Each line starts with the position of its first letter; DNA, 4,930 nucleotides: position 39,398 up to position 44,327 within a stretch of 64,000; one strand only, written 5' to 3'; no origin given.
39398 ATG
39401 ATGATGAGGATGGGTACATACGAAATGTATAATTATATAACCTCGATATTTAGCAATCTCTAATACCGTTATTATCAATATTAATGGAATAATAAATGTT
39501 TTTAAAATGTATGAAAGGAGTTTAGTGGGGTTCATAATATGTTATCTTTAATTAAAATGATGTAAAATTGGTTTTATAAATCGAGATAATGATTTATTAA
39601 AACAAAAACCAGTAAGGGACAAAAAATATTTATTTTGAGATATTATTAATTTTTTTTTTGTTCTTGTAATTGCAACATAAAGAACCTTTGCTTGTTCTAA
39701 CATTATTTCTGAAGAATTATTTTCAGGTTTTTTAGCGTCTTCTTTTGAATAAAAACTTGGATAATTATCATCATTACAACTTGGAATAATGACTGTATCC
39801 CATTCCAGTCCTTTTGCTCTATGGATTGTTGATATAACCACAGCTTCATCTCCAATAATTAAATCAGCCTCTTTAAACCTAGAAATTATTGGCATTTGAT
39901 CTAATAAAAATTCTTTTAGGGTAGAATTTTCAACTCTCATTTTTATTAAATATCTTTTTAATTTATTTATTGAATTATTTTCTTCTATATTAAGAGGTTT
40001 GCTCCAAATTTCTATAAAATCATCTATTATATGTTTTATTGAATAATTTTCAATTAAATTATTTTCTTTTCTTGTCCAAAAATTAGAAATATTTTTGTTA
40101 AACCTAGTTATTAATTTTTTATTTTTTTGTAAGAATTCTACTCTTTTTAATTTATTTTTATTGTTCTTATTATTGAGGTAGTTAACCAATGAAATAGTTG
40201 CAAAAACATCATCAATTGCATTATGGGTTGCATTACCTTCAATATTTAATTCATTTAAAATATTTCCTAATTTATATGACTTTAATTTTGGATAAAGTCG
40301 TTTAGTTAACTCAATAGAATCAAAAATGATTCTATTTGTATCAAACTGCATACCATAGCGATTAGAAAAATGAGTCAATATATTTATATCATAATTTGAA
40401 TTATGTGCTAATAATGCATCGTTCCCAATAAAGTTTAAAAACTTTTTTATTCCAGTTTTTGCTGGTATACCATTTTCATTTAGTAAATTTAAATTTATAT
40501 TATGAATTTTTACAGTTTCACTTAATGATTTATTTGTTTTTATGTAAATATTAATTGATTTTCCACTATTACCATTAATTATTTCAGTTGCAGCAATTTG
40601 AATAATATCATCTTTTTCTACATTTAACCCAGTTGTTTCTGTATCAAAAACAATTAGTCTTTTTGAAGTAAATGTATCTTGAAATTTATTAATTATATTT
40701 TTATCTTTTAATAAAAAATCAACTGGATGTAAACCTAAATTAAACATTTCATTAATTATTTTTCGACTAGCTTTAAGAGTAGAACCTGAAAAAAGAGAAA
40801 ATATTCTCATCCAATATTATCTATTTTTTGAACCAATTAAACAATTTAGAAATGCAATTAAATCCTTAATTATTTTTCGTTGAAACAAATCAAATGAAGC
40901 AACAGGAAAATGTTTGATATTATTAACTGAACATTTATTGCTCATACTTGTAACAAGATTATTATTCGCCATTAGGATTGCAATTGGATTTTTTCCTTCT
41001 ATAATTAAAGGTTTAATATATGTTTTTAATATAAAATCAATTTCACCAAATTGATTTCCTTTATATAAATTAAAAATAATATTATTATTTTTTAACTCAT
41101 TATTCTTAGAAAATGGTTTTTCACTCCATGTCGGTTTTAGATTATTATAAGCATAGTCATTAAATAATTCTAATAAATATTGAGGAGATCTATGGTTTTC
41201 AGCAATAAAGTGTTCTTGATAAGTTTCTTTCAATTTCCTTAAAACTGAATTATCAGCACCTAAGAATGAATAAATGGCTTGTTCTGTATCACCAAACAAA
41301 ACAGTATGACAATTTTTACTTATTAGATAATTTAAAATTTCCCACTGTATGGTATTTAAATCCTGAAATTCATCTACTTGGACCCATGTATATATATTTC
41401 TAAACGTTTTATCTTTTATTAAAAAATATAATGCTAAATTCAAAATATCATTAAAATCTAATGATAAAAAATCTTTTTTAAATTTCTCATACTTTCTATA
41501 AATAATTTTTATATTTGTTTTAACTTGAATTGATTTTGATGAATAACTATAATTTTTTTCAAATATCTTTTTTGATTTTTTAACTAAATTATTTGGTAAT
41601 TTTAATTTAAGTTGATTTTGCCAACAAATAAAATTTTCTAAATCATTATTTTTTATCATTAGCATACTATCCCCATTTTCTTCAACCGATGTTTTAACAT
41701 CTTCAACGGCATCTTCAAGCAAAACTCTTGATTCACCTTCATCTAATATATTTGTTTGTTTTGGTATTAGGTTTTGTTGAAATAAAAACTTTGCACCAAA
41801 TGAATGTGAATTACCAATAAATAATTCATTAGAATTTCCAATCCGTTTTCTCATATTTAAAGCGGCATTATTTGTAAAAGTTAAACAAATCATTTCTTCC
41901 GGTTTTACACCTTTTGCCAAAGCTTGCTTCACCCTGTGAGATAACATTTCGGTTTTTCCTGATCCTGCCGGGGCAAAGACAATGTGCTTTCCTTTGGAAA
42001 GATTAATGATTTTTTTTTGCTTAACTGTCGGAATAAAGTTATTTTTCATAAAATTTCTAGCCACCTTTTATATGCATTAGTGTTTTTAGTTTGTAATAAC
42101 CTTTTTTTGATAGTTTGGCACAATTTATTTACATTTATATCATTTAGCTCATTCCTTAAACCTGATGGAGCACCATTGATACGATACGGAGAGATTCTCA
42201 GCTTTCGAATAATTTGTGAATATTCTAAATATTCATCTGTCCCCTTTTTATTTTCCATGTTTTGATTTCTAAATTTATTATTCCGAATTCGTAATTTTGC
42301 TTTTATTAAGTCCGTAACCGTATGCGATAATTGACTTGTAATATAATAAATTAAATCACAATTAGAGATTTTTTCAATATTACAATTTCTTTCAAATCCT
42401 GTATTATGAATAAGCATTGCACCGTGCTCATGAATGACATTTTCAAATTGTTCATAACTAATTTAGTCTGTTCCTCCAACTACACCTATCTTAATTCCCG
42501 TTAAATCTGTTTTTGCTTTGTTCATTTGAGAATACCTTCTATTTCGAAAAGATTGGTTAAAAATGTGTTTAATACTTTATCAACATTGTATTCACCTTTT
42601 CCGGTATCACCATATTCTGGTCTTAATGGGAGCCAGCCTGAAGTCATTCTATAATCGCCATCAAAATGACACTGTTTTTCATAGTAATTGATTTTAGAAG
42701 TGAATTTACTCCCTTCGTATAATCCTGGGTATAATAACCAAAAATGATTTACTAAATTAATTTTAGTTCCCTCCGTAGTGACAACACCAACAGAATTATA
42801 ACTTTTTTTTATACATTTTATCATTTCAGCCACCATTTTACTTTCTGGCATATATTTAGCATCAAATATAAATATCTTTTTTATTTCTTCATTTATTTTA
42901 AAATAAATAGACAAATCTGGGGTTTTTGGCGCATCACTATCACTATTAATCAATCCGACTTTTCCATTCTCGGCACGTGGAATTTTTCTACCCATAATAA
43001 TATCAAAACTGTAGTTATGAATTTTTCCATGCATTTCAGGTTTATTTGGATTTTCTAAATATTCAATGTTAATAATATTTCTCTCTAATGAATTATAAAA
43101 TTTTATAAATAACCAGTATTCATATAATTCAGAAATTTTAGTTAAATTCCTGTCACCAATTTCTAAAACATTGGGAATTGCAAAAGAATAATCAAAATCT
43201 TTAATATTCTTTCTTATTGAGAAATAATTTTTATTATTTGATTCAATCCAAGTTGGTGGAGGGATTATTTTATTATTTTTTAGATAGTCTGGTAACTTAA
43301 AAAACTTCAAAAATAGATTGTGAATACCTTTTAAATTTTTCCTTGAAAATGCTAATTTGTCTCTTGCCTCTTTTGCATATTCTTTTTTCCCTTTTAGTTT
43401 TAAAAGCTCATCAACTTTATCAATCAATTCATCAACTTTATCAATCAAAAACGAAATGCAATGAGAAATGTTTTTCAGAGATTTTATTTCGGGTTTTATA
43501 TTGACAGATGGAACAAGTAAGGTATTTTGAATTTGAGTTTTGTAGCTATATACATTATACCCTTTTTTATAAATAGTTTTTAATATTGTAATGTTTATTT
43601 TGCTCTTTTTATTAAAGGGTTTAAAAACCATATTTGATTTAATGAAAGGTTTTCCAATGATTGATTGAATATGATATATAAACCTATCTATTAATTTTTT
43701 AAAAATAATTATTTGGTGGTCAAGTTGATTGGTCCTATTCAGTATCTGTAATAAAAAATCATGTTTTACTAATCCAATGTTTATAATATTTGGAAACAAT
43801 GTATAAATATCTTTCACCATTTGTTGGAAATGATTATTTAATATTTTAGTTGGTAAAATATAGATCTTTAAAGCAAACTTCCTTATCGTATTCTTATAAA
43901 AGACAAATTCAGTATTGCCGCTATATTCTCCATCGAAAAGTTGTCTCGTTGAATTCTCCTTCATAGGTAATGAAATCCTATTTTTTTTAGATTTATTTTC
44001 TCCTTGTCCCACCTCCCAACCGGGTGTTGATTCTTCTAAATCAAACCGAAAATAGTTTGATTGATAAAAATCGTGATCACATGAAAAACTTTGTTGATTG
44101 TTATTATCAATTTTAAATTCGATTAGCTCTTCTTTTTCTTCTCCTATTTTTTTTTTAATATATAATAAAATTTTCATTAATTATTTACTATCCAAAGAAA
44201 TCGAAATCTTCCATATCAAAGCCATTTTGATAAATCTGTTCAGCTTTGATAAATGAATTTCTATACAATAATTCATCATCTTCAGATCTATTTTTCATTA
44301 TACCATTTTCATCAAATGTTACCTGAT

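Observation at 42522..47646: McrBC-type system with an Hsp70-collagen-McrB fusion (top candidate)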

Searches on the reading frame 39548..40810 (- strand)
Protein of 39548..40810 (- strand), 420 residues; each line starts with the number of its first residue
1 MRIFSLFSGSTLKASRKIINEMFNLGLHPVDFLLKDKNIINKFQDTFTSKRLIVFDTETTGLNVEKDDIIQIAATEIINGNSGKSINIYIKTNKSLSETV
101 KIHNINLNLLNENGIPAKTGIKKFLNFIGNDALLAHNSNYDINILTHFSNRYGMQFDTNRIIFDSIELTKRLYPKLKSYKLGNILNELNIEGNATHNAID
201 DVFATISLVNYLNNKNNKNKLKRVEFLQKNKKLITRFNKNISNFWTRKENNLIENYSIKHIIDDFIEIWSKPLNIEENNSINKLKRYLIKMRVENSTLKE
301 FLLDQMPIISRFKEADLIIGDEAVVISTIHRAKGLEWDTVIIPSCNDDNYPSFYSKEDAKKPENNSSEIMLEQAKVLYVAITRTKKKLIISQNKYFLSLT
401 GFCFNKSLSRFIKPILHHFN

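Call 63: search_protein_families(library=padloc, proteins=[window:39548-40810:-], max_evalue=0.01)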
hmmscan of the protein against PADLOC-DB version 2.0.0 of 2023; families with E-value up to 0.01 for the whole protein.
window:39548-40810:- (420 aa): 20 families
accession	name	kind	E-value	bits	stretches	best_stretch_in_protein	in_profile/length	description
PDLC01247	DEDDh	-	5.2e-32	109.4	1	53-209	1-138/139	"CAS-I,CAS-II,CAS-III,CAS-IV,CAS-V,CAS-VI; associated"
PDLC03802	RTasHel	-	2.9e-25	87.2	1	36-414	385-669/675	DRT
PDLC00107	GajB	-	3.6e-20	70.1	1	224-412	383-576/587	UrvD helicase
PDLC00114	GajB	-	4.3e-14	50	1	281-413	509-627/635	UrvD helicase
PDLC00117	GajB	-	5.8e-14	49.5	1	281-417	481-598/604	UrvD helicase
PDLC05027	PDC-S48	-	1.7e-13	48.4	1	53-243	7-197/411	-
PDLC00103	GajB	-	2.6e-12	44.5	1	207-393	414-577/612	UrvD helicase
PDLC00132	GajB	-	5.5e-12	43.1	1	183-413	415-621/625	UrvD helicase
PDLC00127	GajB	-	1.4e-08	31.8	1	197-392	376-567/594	UrvD helicase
PDLC00104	GajB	-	2.4e-07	27.9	1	322-392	502-563/574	UrvD helicase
PDLC00116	GajB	-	3.5e-07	27.3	1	228-395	371-521/557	UrvD helicase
PDLC00130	GajB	-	4.9e-07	26.4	1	290-393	483-569/589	UrvD helicase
PDLC00121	GajB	-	3.1e-06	24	1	309-415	441-537/565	UrvD helicase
PDLC00122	GajB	-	6.6e-06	23.3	1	255-396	361-478/502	UrvD helicase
PDLC00112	GajB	-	1.8e-05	21.6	1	321-391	492-556/581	UrvD helicase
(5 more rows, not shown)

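Call 64: search_protein_families(library=pfam, proteins=[window:39548-40810:-], max_evalue=0.01)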
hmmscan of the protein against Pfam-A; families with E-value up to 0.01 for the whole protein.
window:39548-40810:- (420 aa): 8 families
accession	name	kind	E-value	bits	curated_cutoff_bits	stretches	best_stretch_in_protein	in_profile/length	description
PF13361.12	UvrD_C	-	1.3e-25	91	25.6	1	8-394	140-349/350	UvrD-like helicase C-terminal domain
PF00929.31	RNase_T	-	4.2e-24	86.4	24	1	53-208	1-163/164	Exonuclease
PF13538.12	UvrD_C_2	-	1.7e-11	44.3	27.4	2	324-345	2-23/52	UvrD-like helicase C-terminal domain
PF21762.3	DEDDh_C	-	3.2e-05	24.6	27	1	132-207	109-183/188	DNA polymerase III subunit epsilon-like, C-terminal domain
PF16473.11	Rv2179c-like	-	4.2e-05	23.8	27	1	53-211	3-175/177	3'-5' exoribonuclease Rv2179c-like domain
PF13482.12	RNase_H_2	-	4.6e-05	23.9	22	1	54-219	2-142/165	RNase_H superfamily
PF13087.12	AAA_12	-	0.0001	22.3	27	1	250-391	87-191/195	AAA domain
PF01443.25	Viral_helicase1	-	0.0014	19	21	1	234-390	108-226/228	Viral superfamily 1 RNA helicase core domain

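Call 90: search_dna_similar(query=window:39548-40810:-, collection=plasmids, mode=protein, max_evalue=1e-8, max_rows=12)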
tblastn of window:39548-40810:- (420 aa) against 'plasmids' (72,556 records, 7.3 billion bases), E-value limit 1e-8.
Records with a match: 33; places in all: 33; records where one place covers at least 80% of the query: 8.
Best place of each record, by identity: <60% 33.
By first word of the organism name: Clostridioides 13; Clostridium 9; Prevotella 4; Bacteroides 2; Chryseobacterium 1; Acetoanaerobium 1; Phocaeicola 1; Rossellomorea 1; Bacillus 1.
By predicted mobility (MOB-suite, as given by PLSDB): non-mobilizable 32; mobilizable 1.
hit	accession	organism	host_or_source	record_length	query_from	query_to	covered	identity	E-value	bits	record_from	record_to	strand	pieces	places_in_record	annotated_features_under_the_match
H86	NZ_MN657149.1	Chryseobacterium sp.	-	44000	1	395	94%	36.5%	8e-56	206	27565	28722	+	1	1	ATP-dependent helicase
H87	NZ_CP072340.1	Prevotella nigrescens F0103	Homo sapiens,whole organism,human oral ...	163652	1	420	100%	30.2%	7e-40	159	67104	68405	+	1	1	3'-5' exonuclease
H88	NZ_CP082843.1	Prevotella nigrescens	-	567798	1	420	100%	29.4%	2e-39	158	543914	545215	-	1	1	3'-5' exonuclease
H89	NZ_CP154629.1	Acetoanaerobium noterae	cell culture,Sludge of a digestion ...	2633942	46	391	82%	33.3%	6e-34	142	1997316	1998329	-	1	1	none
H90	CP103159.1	Bacteroides fragilis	Homo sapiens,cell culture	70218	15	419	96%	28.4%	2e-36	149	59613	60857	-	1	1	exonuclease domain-containing protein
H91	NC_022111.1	Prevotella sp. oral taxon 299 str. F0039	Homo sapiens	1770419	10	388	90%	30.0%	5e-34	142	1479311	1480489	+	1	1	none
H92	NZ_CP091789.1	Prevotella sp. E2-28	Ovis aries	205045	10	419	98%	27.6%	6e-32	135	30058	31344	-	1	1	3'-5' exonuclease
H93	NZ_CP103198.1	Phocaeicola vulgatus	Homo sapiens,cell culture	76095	15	418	96%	27.3%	6e-34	142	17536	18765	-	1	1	3'-5' exonuclease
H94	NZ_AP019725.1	Bacteroides uniformis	Homo sapiens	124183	237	418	43%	29.1%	7e-9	66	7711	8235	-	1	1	3'-5' exonuclease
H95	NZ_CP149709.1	Clostridioides difficile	Dog,single cell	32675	53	208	37%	32.7%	5e-9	66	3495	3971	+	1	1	3'-5' exonuclease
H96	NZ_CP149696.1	Clostridioides difficile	Dog,single cell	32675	53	208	37%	32.7%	5e-9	66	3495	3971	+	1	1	3'-5' exonuclease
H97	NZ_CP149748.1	Clostridioides difficile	Homo sapiens,single cell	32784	53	208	37%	32.7%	5e-9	66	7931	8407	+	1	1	3'-5' exonuclease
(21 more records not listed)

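Call 91: get_annotated_region(hit=H86, flank=5000)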
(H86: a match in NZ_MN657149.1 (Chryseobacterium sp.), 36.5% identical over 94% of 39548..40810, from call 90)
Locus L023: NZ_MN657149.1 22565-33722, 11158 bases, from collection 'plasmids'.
description: Chryseobacterium sp. strain ANT_H2B plasmid pA2BH1, complete sequence
organism: Chryseobacterium sp. (NCBI taxid 1871047)
taxonomy: Bacteria; Bacteroidota; Flavobacteriia; Flavobacteriales; Weeksellaceae; Chryseobacterium; Chryseobacterium sp.
host: -; source: -; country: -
typing (MOB-suite, as given by PLSDB): non-mobilizable
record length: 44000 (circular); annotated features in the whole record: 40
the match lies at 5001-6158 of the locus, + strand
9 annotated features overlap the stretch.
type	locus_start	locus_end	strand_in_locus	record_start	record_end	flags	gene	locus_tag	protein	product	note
CDS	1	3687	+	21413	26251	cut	-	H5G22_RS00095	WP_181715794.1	AAA domain-containing protein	-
CDS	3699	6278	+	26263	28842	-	-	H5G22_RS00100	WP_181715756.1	ATP-dependent helicase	-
CDS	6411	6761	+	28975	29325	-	-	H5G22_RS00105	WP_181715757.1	hypothetical protein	-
CDS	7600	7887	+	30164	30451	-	-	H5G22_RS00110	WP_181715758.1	DUF6876 family protein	-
CDS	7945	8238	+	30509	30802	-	-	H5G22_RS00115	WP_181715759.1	hypothetical protein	-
CDS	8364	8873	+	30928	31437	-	-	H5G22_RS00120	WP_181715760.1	hypothetical protein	-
CDS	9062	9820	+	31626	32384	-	-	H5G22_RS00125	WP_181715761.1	ParA family protein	-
CDS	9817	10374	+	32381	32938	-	-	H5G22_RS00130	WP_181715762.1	hypothetical protein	-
CDS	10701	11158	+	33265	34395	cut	-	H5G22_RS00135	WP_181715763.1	hypothetical protein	-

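Call 92: get_annotated_region(hit=H87, flank=5000)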
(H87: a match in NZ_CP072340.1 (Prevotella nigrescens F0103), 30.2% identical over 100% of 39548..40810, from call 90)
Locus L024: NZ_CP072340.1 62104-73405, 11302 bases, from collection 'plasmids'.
description: Prevotella nigrescens F0103 plasmid unnamed, complete sequence
organism: Prevotella nigrescens F0103 (NCBI taxid 702439)
taxonomy: Bacteria; Bacteroidota; Bacteroidia; Bacteroidales; Prevotellaceae; Prevotella; Prevotella nigrescens; Prevotella nigrescens F0103
host: -; source: Homo sapiens,whole organism,human oral cavity; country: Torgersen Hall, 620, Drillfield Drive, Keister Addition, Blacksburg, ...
typing (MOB-suite, as given by PLSDB): non-mobilizable; mating-pair formation MPF_T
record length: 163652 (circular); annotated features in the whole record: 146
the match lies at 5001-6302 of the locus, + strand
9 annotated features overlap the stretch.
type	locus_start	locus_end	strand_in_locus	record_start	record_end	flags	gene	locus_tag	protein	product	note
CDS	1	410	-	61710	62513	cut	-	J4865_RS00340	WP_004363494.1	MBL fold metallo-hydrolase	-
CDS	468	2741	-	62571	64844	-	-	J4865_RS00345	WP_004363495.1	BamA/TamA family outer membrane protein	-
CDS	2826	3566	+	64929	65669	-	-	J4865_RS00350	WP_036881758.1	RNA methyltransferase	-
CDS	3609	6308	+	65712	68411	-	-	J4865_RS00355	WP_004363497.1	3'-5' exonuclease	-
CDS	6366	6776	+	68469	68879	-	-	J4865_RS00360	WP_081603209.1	hypothetical protein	-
CDS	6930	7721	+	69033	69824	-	trmB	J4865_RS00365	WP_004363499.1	tRNA (guanosine(46)-N7)-methyltransferase TrmB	GO:0006400 - tRNA modification [Evidence IEA]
CDS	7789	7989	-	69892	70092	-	-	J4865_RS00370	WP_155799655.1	hypothetical protein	-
CDS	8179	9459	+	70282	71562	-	glyA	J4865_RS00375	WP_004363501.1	serine hydroxymethyltransferase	GO:0019264 - glycine biosynthetic process from serine [Evidence IEA]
CDS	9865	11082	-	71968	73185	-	-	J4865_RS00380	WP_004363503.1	SH3 domain-containing protein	-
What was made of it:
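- The neighbouring helicase-exonuclease gene is split into two ORFs, while its relatives are single ORFs (calls 63, 64, 91, 92).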

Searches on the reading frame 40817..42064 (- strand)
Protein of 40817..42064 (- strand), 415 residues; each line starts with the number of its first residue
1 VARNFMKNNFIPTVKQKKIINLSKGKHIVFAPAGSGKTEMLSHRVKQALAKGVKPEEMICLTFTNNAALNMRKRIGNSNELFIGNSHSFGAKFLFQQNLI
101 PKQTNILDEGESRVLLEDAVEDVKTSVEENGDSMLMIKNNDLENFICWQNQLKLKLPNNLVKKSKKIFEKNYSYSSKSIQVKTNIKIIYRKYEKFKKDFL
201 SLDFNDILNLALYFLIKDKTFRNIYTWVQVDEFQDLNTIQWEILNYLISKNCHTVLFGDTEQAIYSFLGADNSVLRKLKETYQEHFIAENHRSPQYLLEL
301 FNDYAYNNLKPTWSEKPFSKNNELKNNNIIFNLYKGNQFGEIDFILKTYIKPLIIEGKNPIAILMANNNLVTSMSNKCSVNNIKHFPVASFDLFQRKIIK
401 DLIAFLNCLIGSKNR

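Call 63: search_protein_families(library=padloc, proteins=[window:40817-42064:-], max_evalue=0.01)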
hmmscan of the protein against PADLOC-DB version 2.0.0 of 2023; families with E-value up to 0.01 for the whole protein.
window:40817-42064:- (415 aa): 43 families (the best 25 are shown)
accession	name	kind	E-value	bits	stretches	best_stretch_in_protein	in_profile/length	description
PDLC03802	RTasHel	-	7.4e-44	148.6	1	15-407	9-361/675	DRT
PDLC00132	GajB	-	1.4e-39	134.3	1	15-302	7-296/625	UrvD helicase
PDLC00114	GajB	-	8.6e-34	115.1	1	15-386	11-379/635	UrvD helicase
PDLC00127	GajB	-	5.4e-32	109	1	15-312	12-296/594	UrvD helicase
PDLC00117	GajB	-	1.5e-31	107.6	1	22-398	25-390/604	UrvD helicase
PDLC00107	GajB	-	4e-29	99.7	1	15-386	19-374/587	UrvD helicase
PDLC00123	GajB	-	7.8e-26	88.8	2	151-387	104-333/540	UrvD helicase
PDLC00119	GajB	-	4.6e-25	86.6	1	15-385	7-363/565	UrvD helicase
PDLC00121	GajB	-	3e-24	83.5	2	189-302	164-280/565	UrvD helicase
PDLC00122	GajB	-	1.4e-23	81.6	1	15-400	8-332/502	UrvD helicase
PDLC00103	GajB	-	2.2e-22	77.7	1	17-413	22-404/612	UrvD helicase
PDLC00129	GajB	-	1.1e-19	68.5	1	13-402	13-392/594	UrvD helicase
PDLC00134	GajB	-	3e-18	64.1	1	26-414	30-407/431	UrvD helicase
PDLC00104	GajB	-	2.3e-17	60.9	1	220-380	161-317/574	UrvD helicase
PDLC00118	GajB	-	5.7e-17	59.8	1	27-323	8-255/515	UrvD helicase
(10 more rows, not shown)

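Call 64: search_protein_families(library=pfam, proteins=[window:40817-42064:-], max_evalue=0.01)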
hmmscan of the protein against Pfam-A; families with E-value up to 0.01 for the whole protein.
window:40817-42064:- (415 aa): 5 families
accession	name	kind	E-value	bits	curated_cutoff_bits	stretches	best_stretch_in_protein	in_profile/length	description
PF00580.27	UvrD-helicase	-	1.1e-44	153.6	23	1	15-283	4-271/271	UvrD/REP helicase N-terminal domain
PF13245.12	AAA_19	-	3.2e-17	63.4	25.1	1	17-267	2-133/134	AAA domain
PF13361.12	UvrD_C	-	2.2e-13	50.8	25.6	1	289-414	5-127/350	UvrD-like helicase C-terminal domain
PF13604.12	AAA_30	-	2e-06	28.1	27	1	22-80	16-71/191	AAA domain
PF02562.22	PhoH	-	0.0011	18.9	27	0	216-283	113-176/205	PhoH-like protein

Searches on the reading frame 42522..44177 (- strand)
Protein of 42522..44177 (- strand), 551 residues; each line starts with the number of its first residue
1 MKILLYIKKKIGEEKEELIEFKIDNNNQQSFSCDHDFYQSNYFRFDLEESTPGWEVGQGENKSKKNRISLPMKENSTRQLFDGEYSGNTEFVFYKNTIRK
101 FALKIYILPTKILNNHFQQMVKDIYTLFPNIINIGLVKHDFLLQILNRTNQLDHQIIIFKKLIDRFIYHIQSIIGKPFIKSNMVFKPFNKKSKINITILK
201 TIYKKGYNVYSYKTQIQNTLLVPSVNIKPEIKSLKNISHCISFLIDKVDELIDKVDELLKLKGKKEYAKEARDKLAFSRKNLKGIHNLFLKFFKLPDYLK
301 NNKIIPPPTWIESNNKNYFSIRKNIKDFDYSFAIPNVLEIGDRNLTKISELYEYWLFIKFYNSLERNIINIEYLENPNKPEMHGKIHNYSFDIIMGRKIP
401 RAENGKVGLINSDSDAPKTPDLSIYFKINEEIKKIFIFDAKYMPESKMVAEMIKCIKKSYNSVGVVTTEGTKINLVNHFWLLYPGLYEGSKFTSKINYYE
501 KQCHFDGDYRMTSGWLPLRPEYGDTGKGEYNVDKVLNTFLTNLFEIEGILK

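Call 5: search_protein_families(library=pfam, proteins=[window:42522-44177:-], max_evalue=1)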
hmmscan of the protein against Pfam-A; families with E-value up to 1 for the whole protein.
window:42522-44177:- (551 aa): 4 families
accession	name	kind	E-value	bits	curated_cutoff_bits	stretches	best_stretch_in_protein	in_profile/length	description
PF04411.18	PDDEXK_7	-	0.0011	19.5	22.1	1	416-447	78-109/164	PD-(D/E)XK nuclease superfamily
PF25001.1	Aegyptin_C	-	0.039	14.4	27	1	202-257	22-77/115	Aegyptin, C-terminal domain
PF06730.16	FAM92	-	0.075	12.9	23.6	0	111-148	173-210/225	FAM92 protein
PF05957.18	DUF883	-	0.97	9.8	25.4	0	246-275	5-36/53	DUF883 N-terminal domain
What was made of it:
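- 42522..44177 (-): Gene C: 551-aa McrC-like partner. The C-terminal PD-(D/E)xK nuclease spans ~292-486 (E353, D421, D439-A-K441). The N-terminal ~290 aa are unassigned; they sit where DUF2357 would be. Pfam PDDEXK_7 E 1.1e-3, below cut-off (call 5).
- On McrC: Pfam PDDEXK_7 gives E 1.1e-3, 19.5 bits against a 22.1-bit cut-off (call 5).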

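Call 6: search_protein_families(library=padloc, proteins=[window:42522-44177:-], max_evalue=1)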
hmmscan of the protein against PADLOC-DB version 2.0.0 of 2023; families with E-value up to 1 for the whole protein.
window:42522-44177:- (551 aa): 1 family
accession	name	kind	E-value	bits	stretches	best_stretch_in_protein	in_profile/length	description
PDLC04760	PDC-M64C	-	0.018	13.4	1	237-297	13-76/93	-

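Call 7: search_protein_families(library=ncbifam, proteins=[window:42522-44177:-], max_evalue=1)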
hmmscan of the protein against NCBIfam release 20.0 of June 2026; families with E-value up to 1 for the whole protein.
window:42522-44177:- (551 aa): 0 families

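Call 15: search_solved_structures(query=window:42522-44177:-, max_evalue=10)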
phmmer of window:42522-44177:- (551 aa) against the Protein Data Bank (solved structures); distinct sequences matched with E-value up to 10: 0.

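Call 60: search_dna_similar(query=window:42522-44177:-, collection=plasmids, mode=protein, max_evalue=1, max_rows=15)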
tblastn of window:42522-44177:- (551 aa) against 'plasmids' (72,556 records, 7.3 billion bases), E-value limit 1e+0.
No match.

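Call 61: search_dna_similar(query=window:42522-44177:-, collection=phages, mode=protein, max_evalue=1, max_rows=15)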
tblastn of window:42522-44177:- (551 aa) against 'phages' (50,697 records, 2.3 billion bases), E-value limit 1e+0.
No match.

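Call 101: search_protein_families(library=phrogs, proteins=[window:42522-44177:-], max_evalue=0.01)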
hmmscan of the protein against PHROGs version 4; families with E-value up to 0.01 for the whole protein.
window:42522-44177:- (551 aa): 0 families
